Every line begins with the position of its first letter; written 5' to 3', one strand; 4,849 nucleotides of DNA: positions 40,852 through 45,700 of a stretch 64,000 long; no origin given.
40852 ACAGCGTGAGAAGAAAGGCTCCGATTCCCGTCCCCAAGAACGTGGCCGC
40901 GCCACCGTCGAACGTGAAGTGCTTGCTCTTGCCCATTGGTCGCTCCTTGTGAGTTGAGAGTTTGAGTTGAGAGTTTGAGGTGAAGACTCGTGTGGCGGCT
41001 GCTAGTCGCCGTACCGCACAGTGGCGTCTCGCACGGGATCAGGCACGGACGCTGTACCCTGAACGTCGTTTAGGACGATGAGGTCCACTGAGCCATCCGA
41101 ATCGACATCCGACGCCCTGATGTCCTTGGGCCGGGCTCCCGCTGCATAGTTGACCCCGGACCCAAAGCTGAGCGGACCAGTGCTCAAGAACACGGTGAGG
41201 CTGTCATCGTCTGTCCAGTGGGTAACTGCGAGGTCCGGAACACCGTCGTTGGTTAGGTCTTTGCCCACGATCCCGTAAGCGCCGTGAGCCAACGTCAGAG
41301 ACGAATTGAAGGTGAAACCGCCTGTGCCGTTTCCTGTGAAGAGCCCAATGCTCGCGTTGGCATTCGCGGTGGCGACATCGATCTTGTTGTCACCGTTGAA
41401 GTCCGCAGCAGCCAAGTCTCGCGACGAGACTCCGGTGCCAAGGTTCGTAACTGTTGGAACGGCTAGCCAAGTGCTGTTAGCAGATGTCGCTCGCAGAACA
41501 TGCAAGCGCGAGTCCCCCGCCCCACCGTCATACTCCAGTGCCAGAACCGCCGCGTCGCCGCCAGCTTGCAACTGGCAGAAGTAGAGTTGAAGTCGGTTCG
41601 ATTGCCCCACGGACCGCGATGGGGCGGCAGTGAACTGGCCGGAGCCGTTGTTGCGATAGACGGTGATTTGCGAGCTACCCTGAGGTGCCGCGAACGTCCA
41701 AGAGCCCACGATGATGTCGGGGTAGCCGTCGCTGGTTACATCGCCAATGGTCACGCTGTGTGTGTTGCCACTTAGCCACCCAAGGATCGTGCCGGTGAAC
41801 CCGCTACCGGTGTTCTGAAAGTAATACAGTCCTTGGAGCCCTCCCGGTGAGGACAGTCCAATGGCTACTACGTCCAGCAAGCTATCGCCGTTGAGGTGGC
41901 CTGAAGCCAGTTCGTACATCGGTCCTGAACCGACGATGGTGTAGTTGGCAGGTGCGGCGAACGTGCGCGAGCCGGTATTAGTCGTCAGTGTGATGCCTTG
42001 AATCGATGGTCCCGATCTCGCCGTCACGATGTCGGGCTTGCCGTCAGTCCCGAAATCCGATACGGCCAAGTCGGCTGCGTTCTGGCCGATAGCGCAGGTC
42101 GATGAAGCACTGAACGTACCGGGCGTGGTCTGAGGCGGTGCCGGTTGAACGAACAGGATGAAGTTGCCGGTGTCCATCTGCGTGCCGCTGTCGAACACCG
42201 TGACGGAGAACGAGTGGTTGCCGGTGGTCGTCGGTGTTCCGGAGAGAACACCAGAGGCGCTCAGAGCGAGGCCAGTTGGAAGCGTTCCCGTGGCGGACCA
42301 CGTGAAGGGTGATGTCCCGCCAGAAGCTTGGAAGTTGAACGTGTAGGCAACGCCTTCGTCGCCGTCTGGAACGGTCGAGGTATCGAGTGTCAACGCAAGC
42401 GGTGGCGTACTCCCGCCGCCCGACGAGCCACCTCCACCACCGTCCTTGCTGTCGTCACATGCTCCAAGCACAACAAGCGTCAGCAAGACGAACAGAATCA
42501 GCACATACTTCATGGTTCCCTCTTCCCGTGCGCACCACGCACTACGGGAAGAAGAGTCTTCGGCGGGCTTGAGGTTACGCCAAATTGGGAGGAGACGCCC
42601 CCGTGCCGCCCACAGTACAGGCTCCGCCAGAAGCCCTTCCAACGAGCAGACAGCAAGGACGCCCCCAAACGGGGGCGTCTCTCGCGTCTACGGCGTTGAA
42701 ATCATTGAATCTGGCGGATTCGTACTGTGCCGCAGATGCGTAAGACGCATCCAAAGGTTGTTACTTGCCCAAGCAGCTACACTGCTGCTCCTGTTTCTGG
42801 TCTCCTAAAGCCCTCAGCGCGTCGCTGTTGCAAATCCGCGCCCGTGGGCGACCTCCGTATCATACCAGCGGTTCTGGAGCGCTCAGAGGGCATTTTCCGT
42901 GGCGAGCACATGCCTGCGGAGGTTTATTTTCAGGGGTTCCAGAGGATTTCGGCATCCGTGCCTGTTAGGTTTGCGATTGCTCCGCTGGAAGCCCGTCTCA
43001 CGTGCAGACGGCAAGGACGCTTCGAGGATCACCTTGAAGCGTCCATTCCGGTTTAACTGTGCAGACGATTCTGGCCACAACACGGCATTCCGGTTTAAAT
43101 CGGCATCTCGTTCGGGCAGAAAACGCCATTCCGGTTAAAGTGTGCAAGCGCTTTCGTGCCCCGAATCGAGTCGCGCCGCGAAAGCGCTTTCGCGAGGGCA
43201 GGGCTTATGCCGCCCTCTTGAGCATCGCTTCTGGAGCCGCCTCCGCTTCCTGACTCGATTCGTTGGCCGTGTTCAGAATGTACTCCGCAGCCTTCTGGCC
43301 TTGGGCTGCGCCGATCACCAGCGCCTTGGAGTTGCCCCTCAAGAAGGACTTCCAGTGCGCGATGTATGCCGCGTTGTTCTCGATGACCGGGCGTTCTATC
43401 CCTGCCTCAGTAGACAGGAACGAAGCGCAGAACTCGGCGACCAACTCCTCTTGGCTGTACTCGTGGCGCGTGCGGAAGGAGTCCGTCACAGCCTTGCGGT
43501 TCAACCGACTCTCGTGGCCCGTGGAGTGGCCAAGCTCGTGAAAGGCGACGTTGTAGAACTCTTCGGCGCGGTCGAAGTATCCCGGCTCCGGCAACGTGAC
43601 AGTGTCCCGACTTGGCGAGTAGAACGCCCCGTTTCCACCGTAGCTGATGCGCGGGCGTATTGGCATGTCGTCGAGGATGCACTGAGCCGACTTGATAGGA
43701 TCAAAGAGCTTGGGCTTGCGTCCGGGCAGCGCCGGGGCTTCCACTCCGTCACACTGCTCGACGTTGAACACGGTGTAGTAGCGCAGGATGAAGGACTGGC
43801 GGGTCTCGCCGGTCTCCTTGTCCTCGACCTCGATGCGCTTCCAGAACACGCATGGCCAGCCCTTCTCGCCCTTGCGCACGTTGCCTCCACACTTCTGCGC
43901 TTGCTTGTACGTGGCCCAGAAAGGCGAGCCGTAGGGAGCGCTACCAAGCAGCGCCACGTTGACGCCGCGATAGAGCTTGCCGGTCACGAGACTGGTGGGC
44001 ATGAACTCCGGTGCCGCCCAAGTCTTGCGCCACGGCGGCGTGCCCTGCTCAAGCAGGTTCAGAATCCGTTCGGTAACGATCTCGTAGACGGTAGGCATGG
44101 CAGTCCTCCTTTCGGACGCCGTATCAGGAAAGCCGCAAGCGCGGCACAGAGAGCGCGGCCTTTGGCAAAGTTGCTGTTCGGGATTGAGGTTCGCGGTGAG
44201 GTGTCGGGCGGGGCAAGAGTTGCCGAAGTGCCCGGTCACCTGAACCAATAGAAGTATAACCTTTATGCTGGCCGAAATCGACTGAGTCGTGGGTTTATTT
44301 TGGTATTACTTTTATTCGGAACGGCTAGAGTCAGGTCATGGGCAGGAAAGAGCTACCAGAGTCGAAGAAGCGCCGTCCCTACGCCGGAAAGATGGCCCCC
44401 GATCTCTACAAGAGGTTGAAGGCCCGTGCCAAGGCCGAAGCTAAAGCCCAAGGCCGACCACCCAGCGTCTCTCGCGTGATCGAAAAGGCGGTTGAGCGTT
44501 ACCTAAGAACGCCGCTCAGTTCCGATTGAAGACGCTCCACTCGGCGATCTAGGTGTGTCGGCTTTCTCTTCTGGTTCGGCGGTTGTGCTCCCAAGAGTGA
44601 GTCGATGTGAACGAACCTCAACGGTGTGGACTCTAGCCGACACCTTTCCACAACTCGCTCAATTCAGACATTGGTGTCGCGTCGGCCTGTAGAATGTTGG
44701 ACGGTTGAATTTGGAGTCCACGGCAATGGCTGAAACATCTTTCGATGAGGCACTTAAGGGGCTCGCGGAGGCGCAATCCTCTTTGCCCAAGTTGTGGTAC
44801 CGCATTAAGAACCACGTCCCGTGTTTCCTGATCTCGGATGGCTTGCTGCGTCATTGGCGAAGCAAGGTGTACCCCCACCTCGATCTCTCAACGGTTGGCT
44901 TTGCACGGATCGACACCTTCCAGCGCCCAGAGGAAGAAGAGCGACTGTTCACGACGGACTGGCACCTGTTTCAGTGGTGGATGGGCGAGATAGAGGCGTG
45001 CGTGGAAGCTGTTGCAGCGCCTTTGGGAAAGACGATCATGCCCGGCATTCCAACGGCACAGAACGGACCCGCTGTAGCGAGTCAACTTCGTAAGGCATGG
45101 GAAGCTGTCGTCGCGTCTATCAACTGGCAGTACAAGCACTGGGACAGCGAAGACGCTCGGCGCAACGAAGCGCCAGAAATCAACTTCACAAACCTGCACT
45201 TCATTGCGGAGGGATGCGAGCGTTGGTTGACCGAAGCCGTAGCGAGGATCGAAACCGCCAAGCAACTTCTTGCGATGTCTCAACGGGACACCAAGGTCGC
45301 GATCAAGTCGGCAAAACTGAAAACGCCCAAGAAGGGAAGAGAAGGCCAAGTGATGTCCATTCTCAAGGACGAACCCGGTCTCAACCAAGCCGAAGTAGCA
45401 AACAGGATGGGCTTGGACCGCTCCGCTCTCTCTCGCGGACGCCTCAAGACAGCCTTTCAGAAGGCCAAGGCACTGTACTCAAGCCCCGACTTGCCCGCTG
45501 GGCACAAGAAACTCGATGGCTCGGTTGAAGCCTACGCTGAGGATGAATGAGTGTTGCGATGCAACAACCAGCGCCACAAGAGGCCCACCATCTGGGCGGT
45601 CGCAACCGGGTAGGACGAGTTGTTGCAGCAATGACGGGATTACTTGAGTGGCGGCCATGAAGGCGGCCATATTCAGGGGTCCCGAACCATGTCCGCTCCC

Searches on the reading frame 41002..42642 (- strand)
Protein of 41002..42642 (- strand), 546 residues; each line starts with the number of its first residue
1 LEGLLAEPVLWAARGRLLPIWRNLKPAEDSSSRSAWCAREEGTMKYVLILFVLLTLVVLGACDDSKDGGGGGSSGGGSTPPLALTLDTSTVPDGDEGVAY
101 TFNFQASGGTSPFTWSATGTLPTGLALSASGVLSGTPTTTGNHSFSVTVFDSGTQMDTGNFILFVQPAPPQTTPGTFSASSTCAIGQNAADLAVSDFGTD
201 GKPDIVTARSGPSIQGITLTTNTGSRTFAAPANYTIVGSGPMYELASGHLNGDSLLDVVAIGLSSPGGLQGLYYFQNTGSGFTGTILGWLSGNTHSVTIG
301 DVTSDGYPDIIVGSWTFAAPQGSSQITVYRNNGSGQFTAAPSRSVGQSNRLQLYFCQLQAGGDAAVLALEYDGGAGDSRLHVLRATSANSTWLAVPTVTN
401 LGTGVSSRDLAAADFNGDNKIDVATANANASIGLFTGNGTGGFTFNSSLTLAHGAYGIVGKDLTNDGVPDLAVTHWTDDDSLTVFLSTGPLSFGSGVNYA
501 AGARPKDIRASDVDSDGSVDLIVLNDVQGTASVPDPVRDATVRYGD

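Call 9: search_protein_families(library=padloc, proteins=[window:41002-42642:-], max_evalue=0.01)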
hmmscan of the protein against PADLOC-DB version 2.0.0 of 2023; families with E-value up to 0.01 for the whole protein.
window:41002-42642:- (546 aa): 0 families

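Call 46: search_protein_families(library=pfam, proteins=[window:41002-42642:-], max_evalue=0.01)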
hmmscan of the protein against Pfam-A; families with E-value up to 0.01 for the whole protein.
window:41002-42642:- (546 aa): 3 families
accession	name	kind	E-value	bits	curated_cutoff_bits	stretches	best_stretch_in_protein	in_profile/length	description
PF13517.12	FG-GAP_3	-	4.2e-27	95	26.9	5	414-473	1-61/61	FG-GAP-like repeat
PF01839.29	FG-GAP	-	7.1e-12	45.4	22.1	1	295-314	3-22/37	FG-GAP repeat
PF05345.18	He_PIG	-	4.2e-11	43.6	24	1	88-162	7-92/96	Putative Ig domain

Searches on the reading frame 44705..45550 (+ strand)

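Call 9: search_protein_families(library=padloc, proteins=[window:44705-45550:+], max_evalue=0.01)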
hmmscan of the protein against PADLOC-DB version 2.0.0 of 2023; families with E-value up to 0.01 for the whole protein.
window:44705-45550:+ (281 aa): 0 families

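Call 46: search_protein_families(library=pfam, proteins=[window:44705-45550:+], max_evalue=0.01)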
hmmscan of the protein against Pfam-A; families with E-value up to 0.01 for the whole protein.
window:44705-45550:+ (281 aa): 3 families
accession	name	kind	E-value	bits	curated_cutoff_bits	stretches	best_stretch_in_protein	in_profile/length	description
PF13412.12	HTH_24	-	0.00036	20.5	21.9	1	215-244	7-36/48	Winged helix-turn-helix DNA-binding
PF12802.13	MarR_2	-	0.0035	17.9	27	1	213-244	7-39/61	MarR family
PF01047.28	MarR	-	0.0054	17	24.6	1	215-244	7-36/59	MarR family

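Call 50: search_protein_families(library=phrogs, proteins=[window:44705-45550:+], max_evalue=0.01)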
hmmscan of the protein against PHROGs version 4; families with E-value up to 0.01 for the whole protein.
window:44705-45550:+ (281 aa): 1 family
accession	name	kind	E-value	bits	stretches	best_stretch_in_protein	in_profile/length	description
phrog_7344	-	head and packaging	0.007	17.6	0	205-259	11-62/161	terminase small subunit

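Call 51: search_protein_families(library=ncbifam, proteins=[window:44705-45550:+], max_evalue=0.01)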
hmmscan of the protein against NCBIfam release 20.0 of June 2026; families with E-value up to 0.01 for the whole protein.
window:44705-45550:+ (281 aa): 0 families
